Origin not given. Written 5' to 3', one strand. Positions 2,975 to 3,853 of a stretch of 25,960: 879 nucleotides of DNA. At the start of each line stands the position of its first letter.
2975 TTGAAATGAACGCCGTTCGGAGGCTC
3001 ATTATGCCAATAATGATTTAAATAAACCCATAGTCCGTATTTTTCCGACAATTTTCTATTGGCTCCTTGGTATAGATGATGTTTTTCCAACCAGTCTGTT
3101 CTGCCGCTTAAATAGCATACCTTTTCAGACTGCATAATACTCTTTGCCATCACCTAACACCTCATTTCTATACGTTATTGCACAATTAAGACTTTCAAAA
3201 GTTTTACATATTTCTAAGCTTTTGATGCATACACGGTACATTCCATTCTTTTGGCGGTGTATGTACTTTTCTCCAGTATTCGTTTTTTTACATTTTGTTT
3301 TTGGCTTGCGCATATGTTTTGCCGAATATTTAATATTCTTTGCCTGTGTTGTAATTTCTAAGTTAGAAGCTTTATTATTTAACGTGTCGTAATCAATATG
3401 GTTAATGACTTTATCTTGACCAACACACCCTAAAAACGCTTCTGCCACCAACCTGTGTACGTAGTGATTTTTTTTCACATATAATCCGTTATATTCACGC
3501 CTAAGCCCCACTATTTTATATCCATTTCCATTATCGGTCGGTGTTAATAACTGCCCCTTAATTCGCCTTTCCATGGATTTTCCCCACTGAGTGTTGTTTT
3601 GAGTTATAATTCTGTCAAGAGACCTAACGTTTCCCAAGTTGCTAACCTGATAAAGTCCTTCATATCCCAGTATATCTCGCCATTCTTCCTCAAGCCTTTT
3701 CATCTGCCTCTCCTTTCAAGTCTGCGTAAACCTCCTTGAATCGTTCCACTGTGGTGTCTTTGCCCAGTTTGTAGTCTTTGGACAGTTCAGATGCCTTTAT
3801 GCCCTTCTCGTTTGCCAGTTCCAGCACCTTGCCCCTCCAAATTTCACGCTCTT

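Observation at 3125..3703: AT-rich HNH/NUMOD4 homing endonuclease wedged between recombination and replication genes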

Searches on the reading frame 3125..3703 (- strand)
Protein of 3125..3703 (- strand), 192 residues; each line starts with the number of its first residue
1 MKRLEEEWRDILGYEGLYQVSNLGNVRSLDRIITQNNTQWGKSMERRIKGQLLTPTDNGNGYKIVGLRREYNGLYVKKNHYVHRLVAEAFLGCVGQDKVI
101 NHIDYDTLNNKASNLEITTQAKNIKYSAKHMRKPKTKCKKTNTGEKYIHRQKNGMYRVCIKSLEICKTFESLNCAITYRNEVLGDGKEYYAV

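Call 3: search_protein_families(library=pfam, proteins=[window:3125-3703:-], max_evalue=0.01)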
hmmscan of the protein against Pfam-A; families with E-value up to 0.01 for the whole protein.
window:3125-3703:- (192 aa): 2 families
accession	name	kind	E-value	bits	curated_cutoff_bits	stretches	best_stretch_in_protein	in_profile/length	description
PF07463.16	NUMOD4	-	1e-17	64.5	23.4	1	6-68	1-49/49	NUMOD4 motif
PF13392.12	HNH_3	-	1.4e-09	37.9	24.8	1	80-123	1-44/46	HNH endonuclease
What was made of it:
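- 3125..3703 (-): Free-standing I-HmuI-like HNH homing endonuclease gene, 192 aa. Pfam NUMOD4 and HNH_3 (call 3).
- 3500..3688 (-): NUMOD4 beta-rich DNA-binding region of the HNH protein (residues 6-68). Pfam PF07463, E = 1e-17 (call 3).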

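Call 4: search_protein_families(library=phrogs, proteins=[window:3125-3703:-], max_evalue=0.001)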
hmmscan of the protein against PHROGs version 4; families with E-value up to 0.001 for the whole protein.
window:3125-3703:- (192 aa): 12 families
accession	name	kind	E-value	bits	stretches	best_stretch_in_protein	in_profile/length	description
phrog_1492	-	DNA, RNA and nucleotide metabolism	8.2e-36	125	1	2-159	41-196/414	HNH endonuclease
phrog_59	-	DNA, RNA and nucleotide metabolism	1.7e-35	124.2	1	3-160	135-275/423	HNH endonuclease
phrog_959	-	DNA, RNA and nucleotide metabolism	8.8e-29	101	1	5-142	5-121/138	HNH endonuclease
phrog_99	-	DNA, RNA and nucleotide metabolism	2.2e-13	51.7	1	56-182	145-255/383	HNH endonuclease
phrog_826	-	DNA, RNA and nucleotide metabolism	4.6e-09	37.2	1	73-159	104-191/281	HNH endonuclease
phrog_15471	-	DNA, RNA and nucleotide metabolism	3.8e-08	34.4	1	77-167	29-106/183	HNH endonuclease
phrog_21964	-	DNA, RNA and nucleotide metabolism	6.3e-08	33.5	1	75-133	159-218/244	HNH endonuclease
phrog_4578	-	DNA, RNA and nucleotide metabolism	1e-05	26.4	1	78-162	10-87/130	HNH endonuclease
phrog_37683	-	unknown function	3.4e-05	24.1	1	50-131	135-212/279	-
phrog_7545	-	DNA, RNA and nucleotide metabolism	3.9e-05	24.9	1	56-142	62-146/160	HNH endonuclease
phrog_10730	-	DNA, RNA and nucleotide metabolism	6.8e-05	23.7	1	58-164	72-177/234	HNH endonuclease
phrog_21800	-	unknown function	0.00094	20.1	0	6-27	2-23/63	-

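Call 10: find_related_loci(query=window:3125-3703:-, collection=viral_contigs, flank=6000)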
Query window:3125-3703:- (192 aa) in viral_contigs; peptide patterns used: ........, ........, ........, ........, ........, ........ (x = any residue, [..] = any of these).
20 stretches matched a pattern; 5 encode a relative of the query (tblastn E <= 1e-3); 5 distinct loci.
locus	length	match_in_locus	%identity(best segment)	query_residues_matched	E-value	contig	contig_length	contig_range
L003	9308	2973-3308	33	11-148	1e-11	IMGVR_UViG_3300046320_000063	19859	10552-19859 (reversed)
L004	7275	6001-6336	33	11-148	1e-11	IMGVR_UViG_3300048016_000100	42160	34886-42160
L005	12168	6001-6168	47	77-134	4e-10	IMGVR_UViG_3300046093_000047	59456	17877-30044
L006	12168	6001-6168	47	77-134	4e-10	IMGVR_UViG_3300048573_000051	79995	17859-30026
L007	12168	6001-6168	47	77-134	4e-10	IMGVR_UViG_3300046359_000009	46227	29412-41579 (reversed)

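Call 12: find_encoding_contigs(protein=window:3125-3703:-, flank=6000, max_places=10)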
Protein window:3125-3703:- (192 aa): 24 contigs read that carry it; 10 places shown.
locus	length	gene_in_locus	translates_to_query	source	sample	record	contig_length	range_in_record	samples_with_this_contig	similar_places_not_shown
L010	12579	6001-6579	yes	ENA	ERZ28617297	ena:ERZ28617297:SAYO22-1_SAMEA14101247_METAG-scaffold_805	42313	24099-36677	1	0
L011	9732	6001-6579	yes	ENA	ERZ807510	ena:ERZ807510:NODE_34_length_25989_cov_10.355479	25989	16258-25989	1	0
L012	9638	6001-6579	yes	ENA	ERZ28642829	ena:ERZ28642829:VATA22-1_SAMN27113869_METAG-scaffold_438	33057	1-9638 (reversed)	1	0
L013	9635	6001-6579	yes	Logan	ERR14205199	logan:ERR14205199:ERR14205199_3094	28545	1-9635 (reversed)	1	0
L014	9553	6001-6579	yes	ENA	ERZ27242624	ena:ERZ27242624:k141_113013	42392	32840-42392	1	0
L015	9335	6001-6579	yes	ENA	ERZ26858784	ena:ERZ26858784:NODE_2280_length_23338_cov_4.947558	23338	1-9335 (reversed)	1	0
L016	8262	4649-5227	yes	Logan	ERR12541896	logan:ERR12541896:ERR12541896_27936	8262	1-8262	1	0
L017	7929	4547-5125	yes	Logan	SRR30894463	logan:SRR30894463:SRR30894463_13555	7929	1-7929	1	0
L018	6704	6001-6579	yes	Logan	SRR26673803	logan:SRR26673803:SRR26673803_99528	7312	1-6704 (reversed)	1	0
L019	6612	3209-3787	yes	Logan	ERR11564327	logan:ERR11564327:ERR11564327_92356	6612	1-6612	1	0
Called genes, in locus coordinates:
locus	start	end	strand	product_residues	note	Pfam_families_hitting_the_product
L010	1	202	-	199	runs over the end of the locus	-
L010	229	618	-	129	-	PF06114:Peptidase_M78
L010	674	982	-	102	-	PF13560:HTH_31, PF12844:HTH_19, PF01381:HTH_3, PF13443:HTH_26 (weak)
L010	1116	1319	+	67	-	PF13560:HTH_31, PF01381:HTH_3, PF12844:HTH_19, PF13443:HTH_26 (weak)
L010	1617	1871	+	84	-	PF13560:HTH_31 (weak), PF13443:HTH_26 (weak)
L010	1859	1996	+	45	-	-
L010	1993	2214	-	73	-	PF09954:DUF2188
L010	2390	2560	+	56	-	PF13240:Zn_Ribbon_1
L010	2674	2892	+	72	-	-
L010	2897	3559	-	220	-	PF13643:DUF4145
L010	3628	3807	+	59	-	PF12728:HTH_17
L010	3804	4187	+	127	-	-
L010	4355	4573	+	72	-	-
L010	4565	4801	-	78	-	-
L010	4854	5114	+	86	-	-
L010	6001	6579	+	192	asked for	PF07463:NUMOD4, PF13392:HNH_3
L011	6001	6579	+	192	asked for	PF07463:NUMOD4, PF13392:HNH_3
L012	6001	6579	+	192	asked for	PF07463:NUMOD4, PF13392:HNH_3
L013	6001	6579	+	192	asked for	PF07463:NUMOD4, PF13392:HNH_3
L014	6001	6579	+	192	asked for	PF07463:NUMOD4, PF13392:HNH_3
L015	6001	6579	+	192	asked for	PF07463:NUMOD4, PF13392:HNH_3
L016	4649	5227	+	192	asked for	PF07463:NUMOD4, PF13392:HNH_3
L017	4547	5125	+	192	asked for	PF07463:NUMOD4, PF13392:HNH_3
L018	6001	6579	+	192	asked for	PF07463:NUMOD4, PF13392:HNH_3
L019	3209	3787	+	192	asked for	PF07463:NUMOD4, PF13392:HNH_3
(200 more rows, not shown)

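Call 19: search_protein_families(library=ncbifam, proteins=[window:3125-3703:-], max_evalue=1)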
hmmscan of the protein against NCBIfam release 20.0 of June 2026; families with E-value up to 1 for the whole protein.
window:3125-3703:- (192 aa): 0 families

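Call 20: search_solved_structures(query=window:3125-3703:-, max_evalue=0.01, show_alignments=2)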
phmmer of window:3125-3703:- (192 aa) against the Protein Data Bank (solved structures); distinct sequences matched with E-value up to 0.01: 1.
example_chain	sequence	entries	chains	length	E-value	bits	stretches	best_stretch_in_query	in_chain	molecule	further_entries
1u3e_M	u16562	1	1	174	6.1e-08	36.1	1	7-127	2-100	HNH homing endonuclease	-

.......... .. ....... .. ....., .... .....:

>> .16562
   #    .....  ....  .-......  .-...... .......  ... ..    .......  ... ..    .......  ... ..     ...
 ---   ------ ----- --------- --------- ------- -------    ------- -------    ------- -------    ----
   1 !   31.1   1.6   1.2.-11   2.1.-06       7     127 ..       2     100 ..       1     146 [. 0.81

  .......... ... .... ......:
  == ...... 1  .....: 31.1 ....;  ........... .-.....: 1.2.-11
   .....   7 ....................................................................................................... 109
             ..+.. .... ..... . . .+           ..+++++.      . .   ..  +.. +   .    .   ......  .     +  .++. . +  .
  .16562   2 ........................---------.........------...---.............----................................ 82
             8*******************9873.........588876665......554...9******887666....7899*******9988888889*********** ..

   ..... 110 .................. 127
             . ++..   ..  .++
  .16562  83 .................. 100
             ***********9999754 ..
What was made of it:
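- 3125..3703 (-): PDB I-HmuI 1U3E by sequence, E = 6e-8 (call 20).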

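Call 22: find_homologous_proteins(query=window:3125-3703:-, max_evalue=1e-10)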
Query window:3125-3703:- (192 aa): 2848 proteins with E <= 1e-10 among 3772 candidates; the best 120 are listed.
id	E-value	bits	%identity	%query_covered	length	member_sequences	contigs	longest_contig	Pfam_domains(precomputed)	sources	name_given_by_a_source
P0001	1.6e-124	431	99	100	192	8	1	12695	PF07463.17,PF13392.13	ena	-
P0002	1.1e-83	298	71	99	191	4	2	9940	PF07463.17,PF13392.13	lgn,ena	-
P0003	2.3e-73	264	63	99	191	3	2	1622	PF07463.17,PF13392.13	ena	-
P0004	9.3e-69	249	75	76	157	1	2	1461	PF07463.17,PF13392.13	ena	-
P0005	1.6e-66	242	61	96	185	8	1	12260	PF07463.17,PF13392.13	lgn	-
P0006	2.2e-61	225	82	66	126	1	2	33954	PF07463.17,PF13392.13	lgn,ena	-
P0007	5.0e-51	191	54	94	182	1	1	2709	PF07463.17,PF13392.13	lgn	-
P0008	9.7e-50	187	53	94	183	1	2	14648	PF07463.17,PF13392.13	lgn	-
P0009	5.1e-49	185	55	95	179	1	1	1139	PF07463.17,PF13392.13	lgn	-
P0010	5.5e-49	185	51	95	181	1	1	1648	PF07463.17,PF13392.13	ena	-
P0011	5.7e-49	185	52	97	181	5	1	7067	PF07463.17,PF13392.13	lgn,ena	-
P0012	2.1e-48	183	54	93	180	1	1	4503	PF07463.17,PF13392.13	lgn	-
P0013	3.6e-48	182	52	97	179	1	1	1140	PF07463.17,PF13392.13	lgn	-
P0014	1.6e-47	180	55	94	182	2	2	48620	PF07463.17,PF13392.13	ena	-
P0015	5.2e-47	178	51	97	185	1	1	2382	PF07463.17,PF13392.13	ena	-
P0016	5.3e-47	178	53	98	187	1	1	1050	PF07463.17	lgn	-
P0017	6.0e-47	178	52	93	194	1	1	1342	PF07463.17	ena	-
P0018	1.8e-46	176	53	93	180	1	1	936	PF07463.17,PF13392.13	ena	-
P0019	4.3e-46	175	52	96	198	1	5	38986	PF07463.17,PF13392.13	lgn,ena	-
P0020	4.6e-46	175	55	93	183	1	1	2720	PF07463.17,PF13392.13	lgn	-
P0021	5.1e-46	175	53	93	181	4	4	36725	PF07463.17,PF13392.13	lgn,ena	-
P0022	8.0e-46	174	58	72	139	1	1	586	PF13392.13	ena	-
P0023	9.6e-46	174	51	98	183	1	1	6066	PF07463.17,PF13392.13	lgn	-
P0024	1.8e-45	173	55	95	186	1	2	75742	PF07463.17,PF13392.13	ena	-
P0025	1.9e-45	173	51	98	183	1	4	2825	PF07463.17,PF13392.13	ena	-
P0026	2.1e-45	173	51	93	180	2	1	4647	PF07463.17,PF13392.13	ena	-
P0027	3.4e-45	172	52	94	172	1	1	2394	PF07463.17,PF13392.13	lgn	-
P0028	4.5e-45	172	54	93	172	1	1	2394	PF07463.17,PF13392.13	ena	-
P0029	5.1e-45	172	53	97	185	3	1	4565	PF07463.17,PF13392.13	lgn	-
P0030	5.6e-45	172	55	93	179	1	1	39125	PF07463.17,PF13392.13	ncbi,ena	-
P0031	8.8e-45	171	51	98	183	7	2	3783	PF07463.17,PF13392.13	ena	-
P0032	9.8e-45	171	52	95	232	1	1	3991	PF07463.17,PF13392.13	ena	-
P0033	1.1e-44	171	49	93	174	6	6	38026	PF07463.17,PF13392.13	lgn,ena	-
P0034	1.4e-44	170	49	93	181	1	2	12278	PF07463.17,PF13392.13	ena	-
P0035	1.8e-44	170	49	96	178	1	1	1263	PF07463.17,PF13392.13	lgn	-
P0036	2.0e-44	170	51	94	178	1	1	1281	PF07463.17,PF13392.13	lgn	-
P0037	2.2e-44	170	53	95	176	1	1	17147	PF07463.17,PF13392.13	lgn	-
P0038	2.8e-44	169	50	94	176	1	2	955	PF07463.17,PF13392.13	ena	-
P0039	3.4e-44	169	51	98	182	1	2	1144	PF07463.17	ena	-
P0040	3.8e-44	169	50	98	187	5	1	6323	PF07463.17,PF13392.13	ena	-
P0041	5.0e-44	169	50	93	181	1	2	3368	PF07463.17,PF13392.13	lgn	-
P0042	5.0e-44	168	51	95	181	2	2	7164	PF07463.17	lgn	-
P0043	6.4e-44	168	50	93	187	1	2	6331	PF07463.17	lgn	-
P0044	6.9e-44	168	53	93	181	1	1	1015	PF07463.17,PF13392.13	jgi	jgi:hypothetical protein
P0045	7.4e-44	168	49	93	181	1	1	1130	PF07463.17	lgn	-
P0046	8.2e-44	168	52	95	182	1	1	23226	PF07463.17,PF13392.13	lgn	-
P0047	1.1e-43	167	49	94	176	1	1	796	PF07463.17,PF13392.13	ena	-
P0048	1.1e-43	167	51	93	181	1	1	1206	PF07463.17,PF13392.13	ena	-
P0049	1.2e-43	167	52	93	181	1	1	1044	PF07463.17,PF13392.13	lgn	-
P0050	1.3e-43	167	49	99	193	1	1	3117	PF07463.17,PF13392.13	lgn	-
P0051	1.3e-43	167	45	98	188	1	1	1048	PF07463.17,PF13392.13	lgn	-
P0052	1.5e-43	167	49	97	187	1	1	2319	PF07463.17,PF13392.13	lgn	-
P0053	1.6e-43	167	54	93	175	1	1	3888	PF07463.17,PF13392.13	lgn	-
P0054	2.4e-43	166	50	94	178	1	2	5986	PF07463.17,PF13392.13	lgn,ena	-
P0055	3.9e-43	166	50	93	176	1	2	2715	PF07463.17,PF13392.13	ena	-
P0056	9.4e-43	164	49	93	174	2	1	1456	PF07463.17,PF13392.13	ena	-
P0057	1.1e-42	164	45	98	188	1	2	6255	PF07463.17,PF13392.13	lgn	-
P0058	1.6e-42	164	53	94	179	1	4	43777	PF07463.17,PF13392.13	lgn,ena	-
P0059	1.7e-42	163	50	93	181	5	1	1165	PF07463.17,PF13392.13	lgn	-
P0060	1.8e-42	163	49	94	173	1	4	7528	PF07463.17,PF13392.13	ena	-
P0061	1.8e-42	163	47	94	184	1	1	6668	PF07463.17,PF13392.13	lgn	-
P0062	2.0e-42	163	49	96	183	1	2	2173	PF07463.17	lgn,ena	-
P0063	2.0e-42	163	52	92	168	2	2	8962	PF07463.17,PF13392.13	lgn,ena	-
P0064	2.8e-42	163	50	96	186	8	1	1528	PF07463.17,PF13392.13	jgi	jgi:hypothetical protein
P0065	3.5e-42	162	54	94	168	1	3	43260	PF07463.17,PF13392.13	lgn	-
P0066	4.5e-42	162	48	96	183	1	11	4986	PF07463.17,PF13392.13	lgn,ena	-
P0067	5.1e-42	162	50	93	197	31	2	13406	PF07463.17,PF13392.13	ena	-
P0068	5.2e-42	162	49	97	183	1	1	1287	PF07463.17,PF13392.13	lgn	-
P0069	5.7e-42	162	47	99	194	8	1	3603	PF07463.17,PF13392.13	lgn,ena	-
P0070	7.8e-42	161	48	98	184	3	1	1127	PF07463.17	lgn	-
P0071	8.0e-42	161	49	94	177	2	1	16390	PF07463.17,PF13392.13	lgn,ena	-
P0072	1.0e-41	161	48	95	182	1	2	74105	PF07463.17,PF13392.13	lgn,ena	-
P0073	1.1e-41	161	51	97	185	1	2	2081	PF07463.17,PF13392.13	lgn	-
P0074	1.8e-41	160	48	94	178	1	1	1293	PF07463.17,PF13392.13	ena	-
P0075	2.0e-41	160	50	95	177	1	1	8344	PF07463.17,PF13392.13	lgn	-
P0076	2.1e-41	160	49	94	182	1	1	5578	PF07463.17,PF13392.13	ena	-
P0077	2.4e-41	160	48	94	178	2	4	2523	PF07463.17,PF13392.13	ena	-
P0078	2.5e-41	160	52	93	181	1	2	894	PF07463.17,PF13392.13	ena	-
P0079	3.0e-41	159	51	95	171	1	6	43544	PF07463.17,PF13392.13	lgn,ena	-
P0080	4.5e-41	159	47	94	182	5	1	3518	PF07463.17,PF13392.13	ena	-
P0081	4.9e-41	159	49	94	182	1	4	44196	PF07463.17,PF13392.13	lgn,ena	-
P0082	5.1e-41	159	50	92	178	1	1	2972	PF07463.17,PF13392.13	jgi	jgi:hypothetical protein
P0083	5.9e-41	158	50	94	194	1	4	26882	PF07463.17,PF13392.13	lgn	-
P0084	7.8e-41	158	46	99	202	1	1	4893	PF07463.17,PF13392.13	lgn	-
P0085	9.2e-41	158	48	92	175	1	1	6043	PF07463.17,PF13392.13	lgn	-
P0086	9.3e-41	158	46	93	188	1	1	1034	PF07463.17,PF13392.13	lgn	-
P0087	9.3e-41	158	50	93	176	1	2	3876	PF07463.17,PF13392.13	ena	-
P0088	1.1e-40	158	43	97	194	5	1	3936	PF07463.17,PF13392.13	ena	-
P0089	1.4e-40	157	47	98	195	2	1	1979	PF07463.17,PF13392.13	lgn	-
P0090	2.1e-40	157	51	94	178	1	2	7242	PF07463.17,PF13392.13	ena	-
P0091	2.2e-40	157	48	98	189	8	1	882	PF07463.17,PF13392.13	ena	-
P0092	2.2e-40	157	52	97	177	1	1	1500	PF07463.17,PF13392.13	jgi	jgi:hypothetical protein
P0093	2.3e-40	157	51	93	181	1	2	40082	PF07463.17,PF13392.13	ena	-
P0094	2.4e-40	156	50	93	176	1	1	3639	PF07463.17,PF13392.13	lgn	-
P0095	3.2e-40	156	48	93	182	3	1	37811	PF07463.17,PF13392.13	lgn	-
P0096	3.7e-40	156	47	93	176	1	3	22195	PF07463.17,PF13392.13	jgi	jgi:hypothetical protein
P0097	3.9e-40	156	48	94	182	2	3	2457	PF07463.17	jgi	jgi:hypothetical protein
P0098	4.5e-40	156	52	93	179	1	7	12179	PF07463.17,PF13392.13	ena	-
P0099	4.7e-40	156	48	99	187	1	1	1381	PF07463.17,PF13392.13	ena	-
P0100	5.2e-40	155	48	93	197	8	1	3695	PF07463.17,PF13392.13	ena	-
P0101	6.1e-40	155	53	78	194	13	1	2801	PF07463.17,PF13392.13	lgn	-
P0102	6.3e-40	155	50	93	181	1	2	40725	PF07463.17,PF13392.13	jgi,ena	jgi:hypothetical protein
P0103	6.7e-40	155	49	98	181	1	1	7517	PF07463.17,PF13392.13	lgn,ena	-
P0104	7.7e-40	155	50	93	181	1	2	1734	PF07463.17,PF13392.13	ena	-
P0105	8.8e-40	155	48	95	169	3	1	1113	PF07463.17,PF13392.13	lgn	-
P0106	9.2e-40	155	50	93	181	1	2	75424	PF07463.17,PF13392.13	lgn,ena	-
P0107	1.1e-39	154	49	98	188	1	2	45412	PF07463.17,PF13392.13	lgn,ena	-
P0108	1.1e-39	154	49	95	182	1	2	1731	PF07463.17,PF13392.13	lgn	-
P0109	1.2e-39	154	51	92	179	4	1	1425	PF07463.17,PF13392.13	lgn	-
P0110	1.3e-39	154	51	93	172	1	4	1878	PF07463.17,PF13392.13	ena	-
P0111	1.3e-39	154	46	98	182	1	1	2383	PF07463.17,PF13392.13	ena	-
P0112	1.3e-39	154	49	95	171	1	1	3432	PF07463.17,PF13392.13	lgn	-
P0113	1.6e-39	154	47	98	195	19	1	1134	PF07463.17,PF13392.13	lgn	-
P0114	1.6e-39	154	45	98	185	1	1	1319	PF07463.17,PF13392.13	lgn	-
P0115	1.7e-39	154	49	95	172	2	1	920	PF07463.17,PF13392.13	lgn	-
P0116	2.0e-39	153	49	92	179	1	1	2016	PF07463.17,PF13392.13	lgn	-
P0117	2.1e-39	153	48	93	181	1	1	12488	PF07463.17,PF13392.13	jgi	jgi:hypothetical protein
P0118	2.2e-39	153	48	93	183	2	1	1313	PF07463.17,PF13392.13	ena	-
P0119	2.4e-39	153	44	98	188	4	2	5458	PF07463.17,PF13392.13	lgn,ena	-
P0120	3.0e-39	153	48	96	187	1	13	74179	PF07463.17,PF13392.13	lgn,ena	-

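Call 23: find_encoding_contigs(protein=P0002, flank=4000, max_places=4)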
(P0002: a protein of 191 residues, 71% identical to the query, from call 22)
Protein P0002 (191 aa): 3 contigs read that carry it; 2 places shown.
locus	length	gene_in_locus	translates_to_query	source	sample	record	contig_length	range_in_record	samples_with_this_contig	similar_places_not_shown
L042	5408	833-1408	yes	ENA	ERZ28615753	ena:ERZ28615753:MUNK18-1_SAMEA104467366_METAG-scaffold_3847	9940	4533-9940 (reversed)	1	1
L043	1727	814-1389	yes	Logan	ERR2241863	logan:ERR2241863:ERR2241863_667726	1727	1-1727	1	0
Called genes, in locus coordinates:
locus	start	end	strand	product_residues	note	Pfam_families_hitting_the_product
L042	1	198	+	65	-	?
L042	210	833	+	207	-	-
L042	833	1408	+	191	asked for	PF07463:NUMOD4, PF13392:HNH_3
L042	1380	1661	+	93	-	-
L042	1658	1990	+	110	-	-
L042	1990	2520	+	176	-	PF01844:HNH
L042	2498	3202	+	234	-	-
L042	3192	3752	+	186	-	PF11417:G39P_N (weak)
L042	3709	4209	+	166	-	-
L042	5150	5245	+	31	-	-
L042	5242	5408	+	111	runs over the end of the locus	-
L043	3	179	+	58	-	?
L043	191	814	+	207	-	-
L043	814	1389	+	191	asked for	PF07463:NUMOD4, PF13392:HNH_3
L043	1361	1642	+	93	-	-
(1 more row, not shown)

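Call 24: find_encoding_contigs(protein=P0005, flank=4000, max_places=4)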
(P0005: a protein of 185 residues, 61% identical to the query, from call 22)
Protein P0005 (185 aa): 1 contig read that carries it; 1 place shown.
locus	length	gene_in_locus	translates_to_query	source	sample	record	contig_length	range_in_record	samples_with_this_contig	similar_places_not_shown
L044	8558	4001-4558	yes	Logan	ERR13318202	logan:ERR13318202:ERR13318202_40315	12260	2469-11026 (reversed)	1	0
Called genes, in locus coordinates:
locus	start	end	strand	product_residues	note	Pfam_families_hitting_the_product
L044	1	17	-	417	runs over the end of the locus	?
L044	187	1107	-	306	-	-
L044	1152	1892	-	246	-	PF12844:HTH_19 (weak), PF13560:HTH_31, PF01381:HTH_3, PF00717:Peptidase_S24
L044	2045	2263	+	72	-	PF13443:HTH_26 (weak)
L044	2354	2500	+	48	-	-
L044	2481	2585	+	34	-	-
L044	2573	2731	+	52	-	-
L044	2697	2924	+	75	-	-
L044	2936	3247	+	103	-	PF08279:HTH_11 (weak)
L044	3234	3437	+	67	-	-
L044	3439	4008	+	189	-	PF04404:ERF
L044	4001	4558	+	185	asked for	PF07463:NUMOD4, PF13392:HNH_3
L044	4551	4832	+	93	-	-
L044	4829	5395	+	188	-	-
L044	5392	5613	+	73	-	-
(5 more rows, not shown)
